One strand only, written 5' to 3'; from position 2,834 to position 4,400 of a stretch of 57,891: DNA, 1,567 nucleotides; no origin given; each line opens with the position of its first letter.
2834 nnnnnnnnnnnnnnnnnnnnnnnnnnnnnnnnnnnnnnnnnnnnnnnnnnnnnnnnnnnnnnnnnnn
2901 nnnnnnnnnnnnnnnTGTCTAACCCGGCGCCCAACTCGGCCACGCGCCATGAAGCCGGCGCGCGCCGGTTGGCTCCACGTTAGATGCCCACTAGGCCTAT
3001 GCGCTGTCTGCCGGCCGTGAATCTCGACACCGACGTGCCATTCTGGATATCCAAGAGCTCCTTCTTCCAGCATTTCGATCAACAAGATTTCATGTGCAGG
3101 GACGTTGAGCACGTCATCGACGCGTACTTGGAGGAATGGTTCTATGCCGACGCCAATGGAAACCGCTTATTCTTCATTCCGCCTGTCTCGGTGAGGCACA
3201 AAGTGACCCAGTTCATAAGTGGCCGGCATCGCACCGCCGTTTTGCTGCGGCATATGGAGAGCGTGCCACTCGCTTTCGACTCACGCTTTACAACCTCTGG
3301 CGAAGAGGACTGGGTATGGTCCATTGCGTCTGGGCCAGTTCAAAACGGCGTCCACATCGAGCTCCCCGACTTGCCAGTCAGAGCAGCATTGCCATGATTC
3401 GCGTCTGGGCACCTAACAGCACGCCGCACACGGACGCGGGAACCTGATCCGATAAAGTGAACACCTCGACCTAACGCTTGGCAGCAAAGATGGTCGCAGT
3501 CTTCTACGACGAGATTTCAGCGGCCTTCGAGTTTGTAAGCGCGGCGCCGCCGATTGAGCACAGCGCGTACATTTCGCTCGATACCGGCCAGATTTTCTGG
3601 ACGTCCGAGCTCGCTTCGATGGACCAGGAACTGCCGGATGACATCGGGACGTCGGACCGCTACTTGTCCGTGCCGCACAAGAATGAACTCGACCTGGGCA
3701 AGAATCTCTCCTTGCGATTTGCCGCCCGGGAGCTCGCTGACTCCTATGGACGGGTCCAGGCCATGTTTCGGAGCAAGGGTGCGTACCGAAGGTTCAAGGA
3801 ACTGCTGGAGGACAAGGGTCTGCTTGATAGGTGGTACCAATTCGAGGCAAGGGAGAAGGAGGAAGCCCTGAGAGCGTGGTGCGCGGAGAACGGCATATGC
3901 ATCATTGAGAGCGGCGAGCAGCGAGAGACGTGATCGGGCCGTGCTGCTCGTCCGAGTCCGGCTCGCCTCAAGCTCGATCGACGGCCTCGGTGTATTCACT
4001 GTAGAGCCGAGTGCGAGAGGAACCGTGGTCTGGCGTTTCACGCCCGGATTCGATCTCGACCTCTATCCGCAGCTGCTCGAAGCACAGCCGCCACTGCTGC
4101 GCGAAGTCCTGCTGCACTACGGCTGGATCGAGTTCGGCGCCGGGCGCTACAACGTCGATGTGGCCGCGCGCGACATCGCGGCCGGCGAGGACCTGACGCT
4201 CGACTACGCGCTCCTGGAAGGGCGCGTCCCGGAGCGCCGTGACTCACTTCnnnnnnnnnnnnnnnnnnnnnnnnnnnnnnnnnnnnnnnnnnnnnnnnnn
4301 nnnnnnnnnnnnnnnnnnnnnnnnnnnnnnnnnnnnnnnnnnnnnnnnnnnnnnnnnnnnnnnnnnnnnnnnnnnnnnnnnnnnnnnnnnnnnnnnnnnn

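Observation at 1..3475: The left 3.5 kb is the distal end of an integron gene-cassette array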

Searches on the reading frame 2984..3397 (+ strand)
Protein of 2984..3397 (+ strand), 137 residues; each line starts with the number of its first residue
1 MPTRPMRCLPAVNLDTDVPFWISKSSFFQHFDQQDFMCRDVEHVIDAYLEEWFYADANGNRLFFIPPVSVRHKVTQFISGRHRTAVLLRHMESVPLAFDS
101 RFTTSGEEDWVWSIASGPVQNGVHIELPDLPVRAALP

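Call 8: search_protein_families(library=pfam, proteins=[window:2984-3397:+], max_evalue=0.01)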
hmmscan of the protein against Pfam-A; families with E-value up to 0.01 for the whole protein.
window:2984-3397:+ (137 aa): 0 families

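Call 47: search_protein_families(library=ncbifam, proteins=[window:2984-3397:+], max_evalue=0.01)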
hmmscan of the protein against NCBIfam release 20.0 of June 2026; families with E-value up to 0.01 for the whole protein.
window:2984-3397:+ (137 aa): 0 families

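Call 53: find_homologous_proteins(query=window:2984-3397:+, max_evalue=0.001)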
Query window:2984-3397:+ (137 aa): 107 proteins with E <= 0.001 among 111 candidates.
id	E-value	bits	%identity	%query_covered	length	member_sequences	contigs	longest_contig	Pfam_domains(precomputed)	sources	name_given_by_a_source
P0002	6.0e-80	284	90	96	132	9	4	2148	-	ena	-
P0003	1.3e-74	267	84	96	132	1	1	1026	-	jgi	-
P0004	1.3e-73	264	83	100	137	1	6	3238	-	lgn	-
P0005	4.9e-72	258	83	96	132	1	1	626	-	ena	-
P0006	1.4e-71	257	80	96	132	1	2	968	-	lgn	-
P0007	5.2e-71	255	80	96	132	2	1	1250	-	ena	-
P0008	7.0e-67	242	78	96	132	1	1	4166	-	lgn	-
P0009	1.6e-64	234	76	96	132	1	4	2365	-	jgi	jgi:hypothetical protein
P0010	1.3e-61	225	80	85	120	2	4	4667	-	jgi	jgi:hypothetical protein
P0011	3.4e-51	191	83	74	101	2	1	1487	-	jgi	jgi:hypothetical protein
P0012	6.3e-49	184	58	96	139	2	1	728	-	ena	-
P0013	1.5e-48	182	60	97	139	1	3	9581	-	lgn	-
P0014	1.6e-48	182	58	96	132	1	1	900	-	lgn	-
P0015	4.9e-48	181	60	96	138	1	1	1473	-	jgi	jgi:hypothetical protein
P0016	5.7e-48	180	58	96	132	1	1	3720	-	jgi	jgi:hypothetical protein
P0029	9.7e-45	170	57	96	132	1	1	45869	-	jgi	jgi:hypothetical protein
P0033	1.3e-44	170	55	96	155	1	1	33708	-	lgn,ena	-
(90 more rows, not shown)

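Call 54: find_encoding_contigs(protein=P0013, flank=10000, max_places=3)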
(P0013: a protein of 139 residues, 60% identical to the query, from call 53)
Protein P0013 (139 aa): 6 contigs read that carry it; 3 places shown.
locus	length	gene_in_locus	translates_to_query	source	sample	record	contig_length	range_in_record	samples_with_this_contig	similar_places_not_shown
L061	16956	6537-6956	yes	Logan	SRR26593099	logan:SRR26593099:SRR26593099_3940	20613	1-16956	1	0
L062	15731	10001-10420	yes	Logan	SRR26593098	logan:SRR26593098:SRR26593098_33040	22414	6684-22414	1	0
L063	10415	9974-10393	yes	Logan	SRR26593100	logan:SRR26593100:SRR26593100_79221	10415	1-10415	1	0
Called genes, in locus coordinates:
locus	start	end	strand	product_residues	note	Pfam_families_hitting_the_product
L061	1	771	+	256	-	?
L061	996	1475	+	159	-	-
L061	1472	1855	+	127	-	-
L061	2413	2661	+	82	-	-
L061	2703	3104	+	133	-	PF04247:SirB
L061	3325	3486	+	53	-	-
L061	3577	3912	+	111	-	-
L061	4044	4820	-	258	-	PF00970:FAD_binding_6 (weak), PF00175:NAD_binding_1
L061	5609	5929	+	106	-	-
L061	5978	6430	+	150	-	-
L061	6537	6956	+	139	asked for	-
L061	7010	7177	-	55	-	-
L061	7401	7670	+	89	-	-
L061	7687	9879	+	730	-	PF23139:OB_YrrC, PF14520:HHH_5 (faint), PF14490:HHH_RecD2, PF13245:AAA_19, PF13604:AAA_30, PF20720:nSTAND3 (weak), PF18335:SH3_13, PF13538:UvrD_C_2, +1 more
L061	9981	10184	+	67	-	-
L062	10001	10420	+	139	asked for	-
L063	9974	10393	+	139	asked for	-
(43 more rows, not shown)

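Call 55: find_encoding_contigs(protein=P0029, flank=10000, max_places=2)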
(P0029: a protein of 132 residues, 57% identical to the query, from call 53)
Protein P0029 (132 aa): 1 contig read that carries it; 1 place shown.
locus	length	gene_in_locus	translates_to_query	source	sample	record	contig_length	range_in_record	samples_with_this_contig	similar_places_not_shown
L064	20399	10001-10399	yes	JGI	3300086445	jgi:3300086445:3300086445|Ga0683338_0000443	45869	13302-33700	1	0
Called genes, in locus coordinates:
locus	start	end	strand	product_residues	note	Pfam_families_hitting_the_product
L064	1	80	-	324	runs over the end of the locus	PF00005:ABC_tran, PF13304:AAA_21 (weak)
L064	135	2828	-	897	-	PF07660:STN (weak), PF07715:Plug, PF00593:TonB_dep_Rec_b-barrel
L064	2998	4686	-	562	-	PF00171:Aldedh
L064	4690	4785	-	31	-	-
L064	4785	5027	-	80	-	-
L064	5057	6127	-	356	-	PF16220:DUF4880, PF04773:FecR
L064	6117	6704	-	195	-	PF04542:Sigma70_r2, PF07638:Sigma70_ECF (faint), PF08281:Sigma70_r4_2, PF04545:Sigma70_r4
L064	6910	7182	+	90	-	-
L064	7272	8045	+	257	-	-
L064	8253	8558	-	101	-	-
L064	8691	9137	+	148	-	-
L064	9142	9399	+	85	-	-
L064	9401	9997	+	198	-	-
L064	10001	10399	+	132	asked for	-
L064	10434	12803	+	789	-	PF02810:SEC-C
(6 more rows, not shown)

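Call 56: find_encoding_contigs(protein=P0010, flank=10000, max_places=4)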
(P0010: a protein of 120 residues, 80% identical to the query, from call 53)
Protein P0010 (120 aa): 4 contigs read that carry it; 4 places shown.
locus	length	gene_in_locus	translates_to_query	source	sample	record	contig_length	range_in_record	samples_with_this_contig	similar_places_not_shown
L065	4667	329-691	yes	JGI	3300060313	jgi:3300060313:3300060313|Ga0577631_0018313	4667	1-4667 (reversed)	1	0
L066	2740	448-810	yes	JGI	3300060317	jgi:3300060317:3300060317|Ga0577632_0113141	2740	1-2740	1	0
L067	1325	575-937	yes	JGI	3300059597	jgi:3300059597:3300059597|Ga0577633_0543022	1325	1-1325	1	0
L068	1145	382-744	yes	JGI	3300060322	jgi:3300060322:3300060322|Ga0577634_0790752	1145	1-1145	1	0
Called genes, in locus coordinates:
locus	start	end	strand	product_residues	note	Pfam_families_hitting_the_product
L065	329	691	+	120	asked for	-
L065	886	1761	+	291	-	PF00892:EamA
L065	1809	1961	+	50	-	-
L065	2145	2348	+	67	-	-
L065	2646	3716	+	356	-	PF00710:Asparaginase, PF17763:Asparaginase_C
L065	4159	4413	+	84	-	-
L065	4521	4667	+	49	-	?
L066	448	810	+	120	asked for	-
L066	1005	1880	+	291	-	PF00892:EamA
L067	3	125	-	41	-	?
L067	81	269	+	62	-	-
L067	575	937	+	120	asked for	-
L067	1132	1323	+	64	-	?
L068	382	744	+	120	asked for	-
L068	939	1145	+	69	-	?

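Call 57: find_encoding_contigs(protein=P0033, flank=10000, max_places=2)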
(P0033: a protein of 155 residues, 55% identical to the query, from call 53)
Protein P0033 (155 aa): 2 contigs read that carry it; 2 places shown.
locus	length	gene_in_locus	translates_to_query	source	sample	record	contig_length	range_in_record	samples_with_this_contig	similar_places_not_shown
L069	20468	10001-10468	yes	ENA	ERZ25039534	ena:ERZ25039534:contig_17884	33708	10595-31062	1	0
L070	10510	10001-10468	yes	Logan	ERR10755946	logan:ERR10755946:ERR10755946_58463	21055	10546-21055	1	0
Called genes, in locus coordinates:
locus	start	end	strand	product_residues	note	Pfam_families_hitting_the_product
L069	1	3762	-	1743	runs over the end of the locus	PF00270:DEAD, PF27116:YjiV_N, PF00271:Helicase_C (weak), PF09369:MZB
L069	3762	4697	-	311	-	-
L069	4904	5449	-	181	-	-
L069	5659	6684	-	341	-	PF13289:SIR2_2 (weak)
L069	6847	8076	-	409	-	PF08843:AbiEii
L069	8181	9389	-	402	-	-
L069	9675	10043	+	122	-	-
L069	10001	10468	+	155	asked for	-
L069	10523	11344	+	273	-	-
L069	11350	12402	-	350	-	PF14022:DUF4238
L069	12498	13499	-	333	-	PF03432:Relaxase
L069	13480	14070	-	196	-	-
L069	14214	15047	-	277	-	PF00378:ECH_1, PF16113:ECH_2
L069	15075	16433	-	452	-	PF00034:Cytochrom_C, PF13442:Cytochrome_CBB3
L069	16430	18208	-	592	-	PF00732:GMC_oxred_N, PF05199:GMC_oxred_C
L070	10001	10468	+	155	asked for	-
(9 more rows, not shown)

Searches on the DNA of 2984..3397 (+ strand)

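Call 58: search_with_rna_model(model_id=R1, sources=[L065, L066, L067, L068, L061, L064, L069], max_evalue=5, filters=off)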
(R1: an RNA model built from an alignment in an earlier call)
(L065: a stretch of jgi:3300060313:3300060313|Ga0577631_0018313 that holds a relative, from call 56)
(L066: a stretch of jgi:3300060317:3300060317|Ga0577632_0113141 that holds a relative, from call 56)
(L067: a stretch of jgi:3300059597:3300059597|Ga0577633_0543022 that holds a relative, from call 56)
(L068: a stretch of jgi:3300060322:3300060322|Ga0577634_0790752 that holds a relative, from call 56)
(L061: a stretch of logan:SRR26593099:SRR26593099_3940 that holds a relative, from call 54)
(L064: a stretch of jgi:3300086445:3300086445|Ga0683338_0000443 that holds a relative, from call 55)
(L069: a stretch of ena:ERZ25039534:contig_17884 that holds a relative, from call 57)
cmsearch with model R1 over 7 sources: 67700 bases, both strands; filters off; matches with E-value up to 5: 7.
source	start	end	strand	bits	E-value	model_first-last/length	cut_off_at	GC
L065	744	832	+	37.5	2.3e-07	1-64/64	no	0.66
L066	863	951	+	37.5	2.3e-07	1-64/64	no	0.66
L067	990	1078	+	37.5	2.3e-07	1-64/64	no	0.66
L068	797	885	+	37.5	2.3e-07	1-64/64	no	0.66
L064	10444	10536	-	13.3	0.65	1-64/64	no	0.65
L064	18104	18178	+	12.9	0.85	1-64/64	no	0.57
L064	4539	4567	+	12.8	0.93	17-48/64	no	0.72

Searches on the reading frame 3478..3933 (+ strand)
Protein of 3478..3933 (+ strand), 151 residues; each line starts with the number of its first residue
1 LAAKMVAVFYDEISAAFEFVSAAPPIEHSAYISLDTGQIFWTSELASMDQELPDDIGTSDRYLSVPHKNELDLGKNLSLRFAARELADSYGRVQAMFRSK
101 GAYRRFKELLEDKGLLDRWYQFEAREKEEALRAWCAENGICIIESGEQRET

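Call 8: search_protein_families(library=pfam, proteins=[window:3478-3933:+], max_evalue=0.01)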
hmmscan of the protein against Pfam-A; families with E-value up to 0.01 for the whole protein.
window:3478-3933:+ (151 aa): 1 family
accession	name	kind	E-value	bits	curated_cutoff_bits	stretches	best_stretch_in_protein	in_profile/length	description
PF03682.18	UPF0158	-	0.00039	20.9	21.1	1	31-140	35-139/157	Uncharacterised protein family (UPF0158)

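Call 47: search_protein_families(library=ncbifam, proteins=[window:3490-3933:+], max_evalue=0.01)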
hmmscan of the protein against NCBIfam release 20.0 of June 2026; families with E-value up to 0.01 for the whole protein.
window:3490-3933:+ (147 aa): 0 families

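Call 62: find_homologous_proteins(query=window:3490-3933:+, max_evalue=0.001)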
Query window:3490-3933:+ (147 aa): 313 proteins with E <= 0.001 among 321 candidates; the best 120 are listed.
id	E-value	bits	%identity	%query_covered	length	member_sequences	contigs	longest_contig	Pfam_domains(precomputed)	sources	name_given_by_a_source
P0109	9.0e-80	284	97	90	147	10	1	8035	-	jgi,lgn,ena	-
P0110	1.5e-62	228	69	98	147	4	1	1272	PF03682.19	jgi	jgi:hypothetical protein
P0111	1.9e-62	227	71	98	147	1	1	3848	PF03682.19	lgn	-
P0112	2.5e-62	227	70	98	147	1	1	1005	PF03682.19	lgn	-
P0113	6.9e-62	226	69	98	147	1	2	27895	PF03682.19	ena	-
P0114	1.2e-61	225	71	95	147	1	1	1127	PF03682.19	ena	-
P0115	1.9e-61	224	69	98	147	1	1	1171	PF03682.19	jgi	jgi:hypothetical protein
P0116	3.0e-61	223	71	98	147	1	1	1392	PF03682.19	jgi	jgi:Uncharacterised protein family (UPF0158)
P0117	6.4e-61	222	71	95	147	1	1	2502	PF03682.19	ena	-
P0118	9.8e-61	222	69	98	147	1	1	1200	PF03682.19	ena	-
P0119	1.4e-60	221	69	98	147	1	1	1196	PF03682.19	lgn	-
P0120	1.6e-60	221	71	95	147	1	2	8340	PF03682.19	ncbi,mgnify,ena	ncbi:MAG: UPF0158 family protein [Pseudomonadota bacterium]|mgnify:CR=1 FL=1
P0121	1.6e-60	221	69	98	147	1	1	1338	PF03682.19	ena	-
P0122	1.8e-60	221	69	97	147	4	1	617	-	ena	-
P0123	1.9e-60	221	71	95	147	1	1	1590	PF03682.19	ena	-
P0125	3.5e-60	220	70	97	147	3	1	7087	PF03682.19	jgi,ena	-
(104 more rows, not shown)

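Call 63: find_encoding_contigs(protein=P0109, flank=10000, max_places=4)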
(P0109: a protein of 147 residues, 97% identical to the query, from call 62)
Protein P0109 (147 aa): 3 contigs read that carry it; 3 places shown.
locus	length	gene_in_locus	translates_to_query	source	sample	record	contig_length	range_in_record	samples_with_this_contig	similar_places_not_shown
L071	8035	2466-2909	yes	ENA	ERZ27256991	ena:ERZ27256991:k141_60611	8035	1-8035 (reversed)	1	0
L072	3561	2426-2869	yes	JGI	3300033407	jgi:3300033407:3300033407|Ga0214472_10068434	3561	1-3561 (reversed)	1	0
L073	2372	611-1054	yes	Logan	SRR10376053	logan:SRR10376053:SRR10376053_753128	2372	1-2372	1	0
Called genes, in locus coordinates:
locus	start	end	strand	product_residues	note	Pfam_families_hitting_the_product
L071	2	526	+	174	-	?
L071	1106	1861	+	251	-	-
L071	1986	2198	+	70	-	-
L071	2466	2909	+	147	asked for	-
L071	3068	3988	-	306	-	PF00781:DAGK_cat, PF01513:NAD_kinase (weak), PF19279:YegS_C (weak)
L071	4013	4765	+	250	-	PF01975:SurE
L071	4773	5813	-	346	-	PF22020:RlmL_1st (weak), PF02926:THUMP, PF01170:UPF0020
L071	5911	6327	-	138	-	PF03653:UPF0093, PF05425:CopD (weak)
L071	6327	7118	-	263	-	PF01061:ABC2_membrane, PF12698:ABC2_membrane_3 (weak)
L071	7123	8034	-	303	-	?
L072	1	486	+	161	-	PF00437:T2SSE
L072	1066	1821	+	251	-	-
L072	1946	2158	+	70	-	-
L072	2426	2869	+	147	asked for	-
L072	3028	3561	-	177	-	?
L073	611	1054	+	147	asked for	-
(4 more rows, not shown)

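Call 64: find_encoding_contigs(protein=P0120, flank=10000, max_places=2)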
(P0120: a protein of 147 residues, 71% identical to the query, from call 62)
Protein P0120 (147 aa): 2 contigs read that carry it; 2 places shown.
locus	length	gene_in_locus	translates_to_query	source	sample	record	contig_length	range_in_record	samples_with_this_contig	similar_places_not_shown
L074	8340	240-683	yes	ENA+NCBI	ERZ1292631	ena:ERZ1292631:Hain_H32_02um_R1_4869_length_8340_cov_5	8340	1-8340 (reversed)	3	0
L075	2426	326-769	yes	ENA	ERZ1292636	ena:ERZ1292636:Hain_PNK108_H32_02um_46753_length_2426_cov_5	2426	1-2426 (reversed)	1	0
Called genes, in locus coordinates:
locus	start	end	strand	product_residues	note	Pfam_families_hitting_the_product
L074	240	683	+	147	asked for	PF03682:UPF0158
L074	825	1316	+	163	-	PF14499:DUF4437 (weak), PF12973:Cupin_7, PF07883:Cupin_2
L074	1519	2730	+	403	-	PF00999:Na_H_Exchanger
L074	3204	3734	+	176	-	-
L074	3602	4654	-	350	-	PF01032:FecCD, PF00950:ABC-3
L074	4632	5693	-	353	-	PF03466:LysR_substrate (faint), PF13531:SBP_bac_11 (weak), PF12727:PBP_like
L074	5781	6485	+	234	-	-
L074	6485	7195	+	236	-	PF00005:ABC_tran, PF13304:AAA_21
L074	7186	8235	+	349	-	PF12849:PBP_like_2, PF01547:SBP_bac_1 (weak), PF13531:SBP_bac_11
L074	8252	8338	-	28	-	?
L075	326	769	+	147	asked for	PF03682:UPF0158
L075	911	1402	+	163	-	PF14499:DUF4437 (weak), PF12973:Cupin_7, PF07883:Cupin_2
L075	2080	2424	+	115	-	?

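Call 65: find_encoding_contigs(protein=P0125, flank=10000, max_places=2)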
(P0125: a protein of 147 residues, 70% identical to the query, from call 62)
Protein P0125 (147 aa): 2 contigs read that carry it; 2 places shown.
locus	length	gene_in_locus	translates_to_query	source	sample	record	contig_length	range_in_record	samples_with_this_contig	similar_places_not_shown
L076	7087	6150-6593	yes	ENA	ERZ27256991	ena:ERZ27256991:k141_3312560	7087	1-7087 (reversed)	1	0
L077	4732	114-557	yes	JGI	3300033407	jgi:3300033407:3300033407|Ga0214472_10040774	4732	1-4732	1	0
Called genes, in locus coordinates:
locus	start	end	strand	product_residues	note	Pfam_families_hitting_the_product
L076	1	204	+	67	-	?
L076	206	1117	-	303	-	PF01545:Cation_efflux, PF16916:ZT_dimer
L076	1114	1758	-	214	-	PF00005:ABC_tran, PF13304:AAA_21 (faint)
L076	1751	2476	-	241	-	PF00005:ABC_tran, PF12399:BCA_ABC_TP_C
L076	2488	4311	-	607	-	PF02653:BPD_transp_2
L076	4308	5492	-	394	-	PF13433:Peripla_BP_5, PF13458:Peripla_BP_6, PF01094:ANF_receptor, PF13433:Peripla_BP_5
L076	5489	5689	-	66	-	-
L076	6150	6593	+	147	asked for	PF03682:UPF0158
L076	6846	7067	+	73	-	-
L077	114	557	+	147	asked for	PF03682:UPF0158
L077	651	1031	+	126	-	-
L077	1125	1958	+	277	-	PF02567:PhzC-PhzF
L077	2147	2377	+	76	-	PF04255:DUF433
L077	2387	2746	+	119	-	PF18480:DUF5615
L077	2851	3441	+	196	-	PF01596:Methyltransf_3, PF01135:PCMT (weak), PF08241:Methyltransf_11 (weak), PF13578:Methyltransf_24, PF13649:Methyltransf_25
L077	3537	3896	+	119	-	PF18032:FRP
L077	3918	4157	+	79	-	PF00892:EamA (weak)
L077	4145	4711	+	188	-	PF01169:GDT1, PF01925:TauE (faint), PF01169:GDT1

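Call 94: search_protein_families(library=pfam, proteins=[L071:1106-1858:+, L071:1986-2195:+, L071:2195-2377:+], max_evalue=0.01)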
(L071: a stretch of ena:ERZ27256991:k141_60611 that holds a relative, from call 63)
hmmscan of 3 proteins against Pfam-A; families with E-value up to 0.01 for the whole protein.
L071:1106-1858:+ (251 aa): 0 families

L071:1986-2195:+ (70 aa): 0 families

L071:2195-2377:+ (61 aa): 1 family
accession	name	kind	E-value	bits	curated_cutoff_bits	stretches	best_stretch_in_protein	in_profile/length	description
PF07927.17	HicA_toxin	-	3.7e-10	40.2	27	1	4-58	2-58/58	HicA toxin of bacterial toxin-antitoxin,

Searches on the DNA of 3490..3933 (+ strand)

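Call 67: search_with_rna_model(model_id=R1, sources=[L071, L072, L073, L074, L075, L076, L077], max_evalue=5, filters=off)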
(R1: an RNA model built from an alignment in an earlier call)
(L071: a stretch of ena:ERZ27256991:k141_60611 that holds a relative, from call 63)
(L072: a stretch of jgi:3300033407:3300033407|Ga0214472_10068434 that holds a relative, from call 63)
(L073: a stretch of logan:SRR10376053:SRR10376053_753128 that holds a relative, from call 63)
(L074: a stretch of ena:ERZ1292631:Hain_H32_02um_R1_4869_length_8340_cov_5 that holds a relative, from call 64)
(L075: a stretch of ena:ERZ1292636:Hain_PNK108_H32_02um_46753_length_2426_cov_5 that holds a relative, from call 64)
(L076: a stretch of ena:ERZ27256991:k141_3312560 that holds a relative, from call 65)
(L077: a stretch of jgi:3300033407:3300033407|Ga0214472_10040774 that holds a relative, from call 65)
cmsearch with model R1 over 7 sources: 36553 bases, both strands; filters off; matches with E-value up to 5: 18.
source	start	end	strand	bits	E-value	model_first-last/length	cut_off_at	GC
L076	6588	6668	+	31.1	6.5e-06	1-64/64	no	0.65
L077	552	632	+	31.1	6.5e-06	1-64/64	no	0.65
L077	2016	2096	+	30.7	8.3e-06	1-64/64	no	0.65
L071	1856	1933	+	28.5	3.1e-05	1-64/64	no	0.73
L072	1816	1893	+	28.5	3.1e-05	1-64/64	no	0.73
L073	1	78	+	27.1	7.3e-05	1-64/64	no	0.76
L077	1026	1112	+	23.5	0.0007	1-64/64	no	0.63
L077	3449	3511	+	18.1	0.019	1-64/64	no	0.62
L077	2759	2836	+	16.9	0.04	1-64/64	no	0.69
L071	3676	3723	+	15.9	0.073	1-64/64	no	0.73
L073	1821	1868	+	15.9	0.073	1-64/64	no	0.73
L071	1856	1933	-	11.4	1.2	1-64/64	no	0.73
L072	1816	1893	-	11.4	1.2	1-64/64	no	0.73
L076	6101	6139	-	11.1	1.4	1-64/64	no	0.41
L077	65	103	-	11.1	1.4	1-64/64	no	0.41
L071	5247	5278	+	10.4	2.2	19-46/64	no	0.88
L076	1934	1985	-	9.5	3.8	16-48/64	no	0.81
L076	4578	4665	-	9.4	4.1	1-64/64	no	0.68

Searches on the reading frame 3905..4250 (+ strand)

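Call 8: search_protein_families(library=pfam, proteins=[window:3905-4250:+], max_evalue=0.01)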
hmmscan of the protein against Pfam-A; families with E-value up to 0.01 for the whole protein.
window:3905-4250:+ (115 aa): 1 family
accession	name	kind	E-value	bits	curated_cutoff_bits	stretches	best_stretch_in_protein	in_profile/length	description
PF00856.33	SET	-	0.0022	18.8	22.4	0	83-101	86-104/105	SET domain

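Call 47: search_protein_families(library=ncbifam, proteins=[window:3941-4250:+], max_evalue=0.01)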
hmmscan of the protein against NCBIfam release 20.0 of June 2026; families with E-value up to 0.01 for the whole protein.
window:3941-4250:+ (103 aa): 0 families
